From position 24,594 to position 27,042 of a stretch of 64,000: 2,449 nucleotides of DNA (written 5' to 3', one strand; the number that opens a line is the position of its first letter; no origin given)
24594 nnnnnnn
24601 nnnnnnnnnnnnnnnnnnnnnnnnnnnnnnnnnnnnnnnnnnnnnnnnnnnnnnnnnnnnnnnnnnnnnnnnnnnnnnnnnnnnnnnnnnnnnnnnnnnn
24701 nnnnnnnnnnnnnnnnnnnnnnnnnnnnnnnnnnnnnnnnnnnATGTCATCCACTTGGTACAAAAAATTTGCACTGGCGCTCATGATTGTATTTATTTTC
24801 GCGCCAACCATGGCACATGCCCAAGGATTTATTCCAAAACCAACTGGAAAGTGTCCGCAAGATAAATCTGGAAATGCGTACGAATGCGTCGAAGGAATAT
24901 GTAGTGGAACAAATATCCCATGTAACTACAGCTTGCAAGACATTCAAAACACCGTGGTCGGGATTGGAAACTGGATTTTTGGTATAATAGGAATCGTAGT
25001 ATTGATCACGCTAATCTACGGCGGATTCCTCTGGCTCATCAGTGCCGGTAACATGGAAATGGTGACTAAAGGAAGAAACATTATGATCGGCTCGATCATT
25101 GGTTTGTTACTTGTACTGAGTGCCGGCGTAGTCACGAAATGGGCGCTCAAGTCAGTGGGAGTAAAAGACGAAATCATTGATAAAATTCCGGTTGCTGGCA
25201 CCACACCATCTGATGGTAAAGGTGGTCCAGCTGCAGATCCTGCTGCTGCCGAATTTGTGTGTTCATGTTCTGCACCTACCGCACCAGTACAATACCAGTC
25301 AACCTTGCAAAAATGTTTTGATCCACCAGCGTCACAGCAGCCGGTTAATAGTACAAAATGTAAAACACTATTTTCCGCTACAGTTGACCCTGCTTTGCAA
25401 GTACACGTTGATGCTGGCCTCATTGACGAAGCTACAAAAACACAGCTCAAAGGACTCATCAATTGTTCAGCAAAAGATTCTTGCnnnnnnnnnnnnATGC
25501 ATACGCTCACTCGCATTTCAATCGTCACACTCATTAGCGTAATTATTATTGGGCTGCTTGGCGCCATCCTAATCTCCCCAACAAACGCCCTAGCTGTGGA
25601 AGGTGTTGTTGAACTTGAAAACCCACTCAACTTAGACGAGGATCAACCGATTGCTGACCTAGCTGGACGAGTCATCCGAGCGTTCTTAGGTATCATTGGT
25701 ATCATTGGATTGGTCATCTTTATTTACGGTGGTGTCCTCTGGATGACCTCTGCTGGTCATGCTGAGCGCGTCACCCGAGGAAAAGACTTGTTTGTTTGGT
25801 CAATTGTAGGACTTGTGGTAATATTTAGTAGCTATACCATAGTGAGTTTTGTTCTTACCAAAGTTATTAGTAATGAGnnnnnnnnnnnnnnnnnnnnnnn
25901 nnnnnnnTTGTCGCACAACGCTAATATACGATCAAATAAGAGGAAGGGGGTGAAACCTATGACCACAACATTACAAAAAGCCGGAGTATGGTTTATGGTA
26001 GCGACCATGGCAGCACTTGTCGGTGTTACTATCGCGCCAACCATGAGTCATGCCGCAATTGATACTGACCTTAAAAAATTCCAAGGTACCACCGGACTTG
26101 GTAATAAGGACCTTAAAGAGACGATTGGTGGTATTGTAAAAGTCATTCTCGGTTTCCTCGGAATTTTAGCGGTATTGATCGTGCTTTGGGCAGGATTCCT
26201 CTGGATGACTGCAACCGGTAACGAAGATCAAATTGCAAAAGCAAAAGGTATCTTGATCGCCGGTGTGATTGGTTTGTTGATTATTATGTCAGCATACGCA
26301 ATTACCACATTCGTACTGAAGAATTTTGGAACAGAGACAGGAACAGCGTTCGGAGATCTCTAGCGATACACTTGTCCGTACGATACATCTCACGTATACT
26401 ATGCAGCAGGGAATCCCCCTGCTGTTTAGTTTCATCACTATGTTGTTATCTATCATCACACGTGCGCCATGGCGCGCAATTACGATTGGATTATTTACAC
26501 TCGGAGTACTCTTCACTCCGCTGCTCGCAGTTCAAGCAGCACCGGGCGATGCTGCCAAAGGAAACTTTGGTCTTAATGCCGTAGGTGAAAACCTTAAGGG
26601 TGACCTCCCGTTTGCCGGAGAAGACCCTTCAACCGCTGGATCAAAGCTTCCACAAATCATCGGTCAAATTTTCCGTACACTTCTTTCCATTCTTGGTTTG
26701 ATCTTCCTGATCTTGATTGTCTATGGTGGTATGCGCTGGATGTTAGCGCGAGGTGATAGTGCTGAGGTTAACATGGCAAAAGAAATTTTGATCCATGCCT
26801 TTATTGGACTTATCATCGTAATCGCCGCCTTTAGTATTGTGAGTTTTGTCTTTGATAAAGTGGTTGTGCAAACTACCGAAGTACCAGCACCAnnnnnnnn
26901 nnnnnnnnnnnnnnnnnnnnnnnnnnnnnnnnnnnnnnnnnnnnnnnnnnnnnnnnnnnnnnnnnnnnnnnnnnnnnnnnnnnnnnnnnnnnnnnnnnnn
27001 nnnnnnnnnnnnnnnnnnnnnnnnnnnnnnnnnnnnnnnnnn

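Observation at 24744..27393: Tandem array of five diverged VirB2/TrbC-like pilin paralogs downstream of a solute-binding lipoprotein.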

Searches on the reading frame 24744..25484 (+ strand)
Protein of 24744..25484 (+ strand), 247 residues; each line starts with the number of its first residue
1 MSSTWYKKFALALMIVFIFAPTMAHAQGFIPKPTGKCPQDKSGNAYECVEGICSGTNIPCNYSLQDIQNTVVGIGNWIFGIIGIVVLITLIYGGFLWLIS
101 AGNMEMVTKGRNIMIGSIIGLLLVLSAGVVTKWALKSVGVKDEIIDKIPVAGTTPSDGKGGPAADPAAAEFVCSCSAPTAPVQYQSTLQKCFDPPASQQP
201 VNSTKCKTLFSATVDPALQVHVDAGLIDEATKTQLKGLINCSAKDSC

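Call 3: search_protein_families(library=pfam, proteins=[window:24744-25484:+], max_evalue=1)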
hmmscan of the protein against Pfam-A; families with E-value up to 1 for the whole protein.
window:24744-25484:+ (247 aa): 2 families
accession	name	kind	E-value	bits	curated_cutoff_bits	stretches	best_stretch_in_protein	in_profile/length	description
PF18895.5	T4SS_pilin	-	4.1e-09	36.8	26.6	1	67-133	5-70/71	Type IV secretion system pilin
PF20130.4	DUF6520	-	0.12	13.2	25.4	1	7-69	4-69/83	Family of unknown function (DUF6520)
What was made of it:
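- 24744..25487 (+): P1: a long (247 aa), Cys-rich VirB2-like pilin. It has 4 Cys in the exposed N-terminal segment and 6 Cys in a 105-aa C-terminal tail. PF18895 at 36.8 bits against a cut-off of 26.6 (call 3).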

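Call 4: search_protein_families(library=ncbifam, proteins=[window:24744-25484:+], max_evalue=1)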
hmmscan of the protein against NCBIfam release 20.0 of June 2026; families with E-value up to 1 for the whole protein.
window:24744-25484:+ (247 aa): 2 families
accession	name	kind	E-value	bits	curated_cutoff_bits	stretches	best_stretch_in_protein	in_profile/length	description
NF045849.1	ICE_MMCAP2_0565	equivalog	0.003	17.2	40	1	65-134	7-76/80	Mbov_0395 family pilin-like conjugal transfer protein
TIGR03818.1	MotA1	equivalog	0.49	9.5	303.8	1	79-137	2-60/282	flagellar motor stator protein MotA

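Call 31: find_homologous_proteins(query=window:24744-25484:+, max_evalue=0.001)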
Query window:24744-25484:+ (247 aa): 5 proteins with E <= 0.001 among 1497 candidates.
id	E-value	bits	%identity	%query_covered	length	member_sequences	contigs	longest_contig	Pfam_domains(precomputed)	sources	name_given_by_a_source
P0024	1.4e-162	557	100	100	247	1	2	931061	PF18895.6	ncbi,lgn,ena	-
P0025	1.3e-55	207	55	70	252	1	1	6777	PF18895.6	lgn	-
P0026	3.5e-42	163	54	57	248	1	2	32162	PF18895.6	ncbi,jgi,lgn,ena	-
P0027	6.3e-42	162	40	82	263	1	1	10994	PF18895.6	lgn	-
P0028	4.2e-5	41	26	49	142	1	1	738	PF18895.6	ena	-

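Call 34: find_encoding_contigs(protein=P0024, flank=10000, max_places=3)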
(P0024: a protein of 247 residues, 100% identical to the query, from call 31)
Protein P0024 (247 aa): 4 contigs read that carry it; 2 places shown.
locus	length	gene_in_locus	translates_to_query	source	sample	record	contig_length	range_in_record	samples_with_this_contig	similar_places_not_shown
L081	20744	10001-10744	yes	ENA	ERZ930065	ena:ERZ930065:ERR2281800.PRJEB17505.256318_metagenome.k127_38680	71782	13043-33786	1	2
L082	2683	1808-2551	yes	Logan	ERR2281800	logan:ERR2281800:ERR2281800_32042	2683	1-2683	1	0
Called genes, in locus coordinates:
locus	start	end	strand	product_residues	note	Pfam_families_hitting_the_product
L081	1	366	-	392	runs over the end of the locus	PF00999:Na_H_Exchanger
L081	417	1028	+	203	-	PF10517:DM13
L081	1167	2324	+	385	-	PF04348:LppC, PF13433:Peripla_BP_5, PF13458:Peripla_BP_6, PF01094:ANF_receptor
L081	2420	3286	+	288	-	PF02653:BPD_transp_2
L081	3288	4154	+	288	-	PF02653:BPD_transp_2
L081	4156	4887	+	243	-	PF13476:AAA_23 (weak), PF02463:SMC_N (faint), PF00005:ABC_tran, PF13175:AAA_15 (faint), PF13304:AAA_21, PF12399:BCA_ABC_TP_C (weak)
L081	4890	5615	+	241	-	PF02463:SMC_N (faint), PF00005:ABC_tran, PF13304:AAA_21 (faint)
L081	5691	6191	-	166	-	-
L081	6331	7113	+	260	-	PF01978:TrmB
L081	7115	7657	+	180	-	PF00293:NUDIX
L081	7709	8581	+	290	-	PF00483:NTP_transferase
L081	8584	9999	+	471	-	PF01547:SBP_bac_1, PF13416:SBP_bac_8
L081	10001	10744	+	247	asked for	PF18895:T4SS_pilin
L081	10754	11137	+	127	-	PF18895:T4SS_pilin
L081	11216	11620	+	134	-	PF18895:T4SS_pilin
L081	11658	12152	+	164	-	PF18895:T4SS_pilin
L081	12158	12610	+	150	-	PF18895:T4SS_pilin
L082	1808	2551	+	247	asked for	PF18895:T4SS_pilin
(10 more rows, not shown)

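Call 60: predict_structure(alignment_id=A4)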
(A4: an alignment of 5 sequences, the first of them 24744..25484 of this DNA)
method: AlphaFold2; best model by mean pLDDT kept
length: 247 residues; sequences in the alignment: 5
mean_pLDDT: 60.1   pTM: 0.32
mean pLDDT of the five models: 60.1, 55.9, 54.4, 53.2, 51.0
residues with pLDDT >= 90: 0; 70-90: 70; 50-70: 118; < 50: 59
segments of 3 or more residues with pLDDT < 50: 1-3, 19-31, 139-170, 196-201, 245-247
pLDDT, mean of each block of 10 residues (from residue 1): 51 55 44 56 59 63 56 65 79 79 75 78 70 56 46 30 37 61 60 48 61 72 77 71 51
secondary structure, 60 per line:
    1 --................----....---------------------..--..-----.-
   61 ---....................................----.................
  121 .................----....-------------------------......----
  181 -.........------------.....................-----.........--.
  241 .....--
elements in order: H3-18 H23-26 H64-99 H104-137 H142-145 E171-176 H182-190 H203-223 H229-237 E240-245
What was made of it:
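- The P1 model has low confidence (pLDDT 60, call 60).
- Tried and rejected: The AF2 model of P1, built from only five sequences, has pLDDT 60, too low to search with or to interpret the Cys-rich tail (call 60).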

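Call 78: search_protein_families(library=phrogs, proteins=[window:24744-25484:+], max_evalue=0.01)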
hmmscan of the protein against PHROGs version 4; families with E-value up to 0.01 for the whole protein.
window:24744-25484:+ (247 aa): 0 families

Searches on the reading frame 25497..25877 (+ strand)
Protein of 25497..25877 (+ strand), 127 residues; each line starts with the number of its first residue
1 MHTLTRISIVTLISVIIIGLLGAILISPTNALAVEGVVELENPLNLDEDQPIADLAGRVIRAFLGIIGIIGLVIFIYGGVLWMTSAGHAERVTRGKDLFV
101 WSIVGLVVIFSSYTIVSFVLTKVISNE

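Call 3: search_protein_families(library=pfam, proteins=[window:25497-25877:+], max_evalue=1)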
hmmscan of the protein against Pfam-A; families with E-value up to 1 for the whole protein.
window:25497-25877:+ (127 aa): 4 families
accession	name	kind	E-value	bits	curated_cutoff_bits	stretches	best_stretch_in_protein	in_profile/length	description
PF18895.5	T4SS_pilin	-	2.4e-11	44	26.6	1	51-119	4-71/71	Type IV secretion system pilin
PF04956.18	TrbC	-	3.1e-05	24.5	27.9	1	17-118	14-97/98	TrbC/VIRB2 pilin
PF05545.16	FixQ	-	0.072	13.5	29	1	60-83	6-29/49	Cbb3-type cytochrome oxidase component FixQ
PF13126.11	DUF3975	-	0.36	11.7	25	1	94-125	5-37/80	Protein of unknown function (DUF3975)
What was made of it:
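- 25497..25880 (+): P2: a short pilin (127 aa) with no C-terminal tail. TrbC PF04956 at 24.5 bits is below its cut-off of 27.9 (call 3).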

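Call 4: search_protein_families(library=ncbifam, proteins=[window:25497-25877:+], max_evalue=1)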
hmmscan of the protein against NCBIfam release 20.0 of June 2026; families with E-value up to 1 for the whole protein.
window:25497-25877:+ (127 aa): 2 families
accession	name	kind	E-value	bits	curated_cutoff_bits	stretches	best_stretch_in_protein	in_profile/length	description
NF045849.1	ICE_MMCAP2_0565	equivalog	6.5e-07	29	40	1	58-121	15-78/80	Mbov_0395 family pilin-like conjugal transfer protein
NF038392.1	div_DrpB_YedR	equivalog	0.1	12.9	50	1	51-85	49-82/86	cell division protein DrpB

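Call 78: search_protein_families(library=phrogs, proteins=[window:25497-25877:+], max_evalue=0.01)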
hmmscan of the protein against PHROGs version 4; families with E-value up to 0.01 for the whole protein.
window:25497-25877:+ (127 aa): 0 families

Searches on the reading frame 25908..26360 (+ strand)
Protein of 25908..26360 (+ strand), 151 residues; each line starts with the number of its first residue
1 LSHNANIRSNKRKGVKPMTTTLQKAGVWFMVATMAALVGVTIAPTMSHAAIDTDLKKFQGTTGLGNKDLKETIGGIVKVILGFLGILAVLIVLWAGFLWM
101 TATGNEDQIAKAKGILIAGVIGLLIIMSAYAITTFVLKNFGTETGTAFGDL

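Call 3: search_protein_families(library=pfam, proteins=[window:25908-26360:+], max_evalue=1)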
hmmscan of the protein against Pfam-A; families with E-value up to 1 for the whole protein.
window:25908-26360:+ (151 aa): 6 families
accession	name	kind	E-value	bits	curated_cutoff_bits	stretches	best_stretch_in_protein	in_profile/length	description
PF18895.5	T4SS_pilin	-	1.2e-11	44.9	26.6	1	67-136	3-71/71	Type IV secretion system pilin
PF19607.4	DUF6112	-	0.019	15.2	25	1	58-118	7-64/88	Family of unknown function (DUF6112)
PF01312.24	Bac_export_2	-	0.082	12.5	24.4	1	26-140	82-202/335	FlhB HrpN YscU SpaS Family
PF11992.13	TgpA_N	-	0.18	11.2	30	0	17-65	157-203/333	TgpA N-terminal domain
PF09624.15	DUF2393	-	0.44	11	26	0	27-59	16-48/146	Protein of unknown function (DUF2393)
PF17231.7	DUF5305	-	0.64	9.9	29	1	66-102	109-144/217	Family of unknown function (DUF5305)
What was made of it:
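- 25959..26363 (+): P3: the best-conserved paralog (134 aa) and the candidate major pilin. PF18895 at 44.9 bits (call 3).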

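Call 4: search_protein_families(library=ncbifam, proteins=[window:25908-26360:+], max_evalue=1)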
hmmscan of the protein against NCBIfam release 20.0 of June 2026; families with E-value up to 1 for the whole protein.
window:25908-26360:+ (151 aa): 2 families
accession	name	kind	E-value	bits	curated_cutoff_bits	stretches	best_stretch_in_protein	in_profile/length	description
NF045849.1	ICE_MMCAP2_0565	equivalog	1.6e-08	34.1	40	1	67-139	7-79/80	Mbov_0395 family pilin-like conjugal transfer protein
NF002669.0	PRK02391.1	equivalog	0.59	9.2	341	1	77-130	152-204/298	zinc metalloprotease HtpX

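Call 78: search_protein_families(library=phrogs, proteins=[window:25959-26360:+], max_evalue=0.01)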
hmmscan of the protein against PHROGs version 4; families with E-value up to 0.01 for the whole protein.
window:25959-26360:+ (134 aa): 0 families

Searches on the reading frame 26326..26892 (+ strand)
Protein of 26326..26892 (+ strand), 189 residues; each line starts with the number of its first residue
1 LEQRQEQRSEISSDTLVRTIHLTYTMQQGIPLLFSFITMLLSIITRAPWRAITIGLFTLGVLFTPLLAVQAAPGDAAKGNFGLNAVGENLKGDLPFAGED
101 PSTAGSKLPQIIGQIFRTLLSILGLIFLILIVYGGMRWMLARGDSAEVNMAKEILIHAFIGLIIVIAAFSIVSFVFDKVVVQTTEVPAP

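Call 3: search_protein_families(library=pfam, proteins=[window:26326-26892:+], max_evalue=1)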
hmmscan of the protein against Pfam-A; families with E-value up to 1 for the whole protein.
window:26326-26892:+ (189 aa): 2 families
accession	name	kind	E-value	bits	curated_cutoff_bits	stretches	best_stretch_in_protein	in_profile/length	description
PF18895.5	T4SS_pilin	-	8.8e-13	48.6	26.6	1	106-175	3-71/71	Type IV secretion system pilin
PF12420.13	DUF3671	-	0.17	11.7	34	0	7-133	142-207/223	Fam-L, Fam-M like protein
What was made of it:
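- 26440..26895 (+): P4: a pilin (151 aa) with a 34-residue exposed N-terminal segment. The gene caller's start is 26401. PF18895 at 48.6 bits (call 3).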

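Call 4: search_protein_families(library=ncbifam, proteins=[window:26326-26892:+], max_evalue=1)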
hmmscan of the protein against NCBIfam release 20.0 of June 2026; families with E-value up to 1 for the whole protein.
window:26326-26892:+ (189 aa): 3 families
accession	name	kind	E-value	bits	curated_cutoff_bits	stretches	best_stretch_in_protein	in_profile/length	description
NF045849.1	ICE_MMCAP2_0565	equivalog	1.3e-05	24.8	40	1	106-177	7-78/80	Mbov_0395 family pilin-like conjugal transfer protein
NF004412.0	PRK05759.1-3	equivalog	0.19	11.5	156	1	145-181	13-49/185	F0F1 ATP synthase subunit B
TIGR00159.1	TIGR00159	equivalog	0.57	9.4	188.8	1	115-183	7-72/254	diadenylate cyclase CdaA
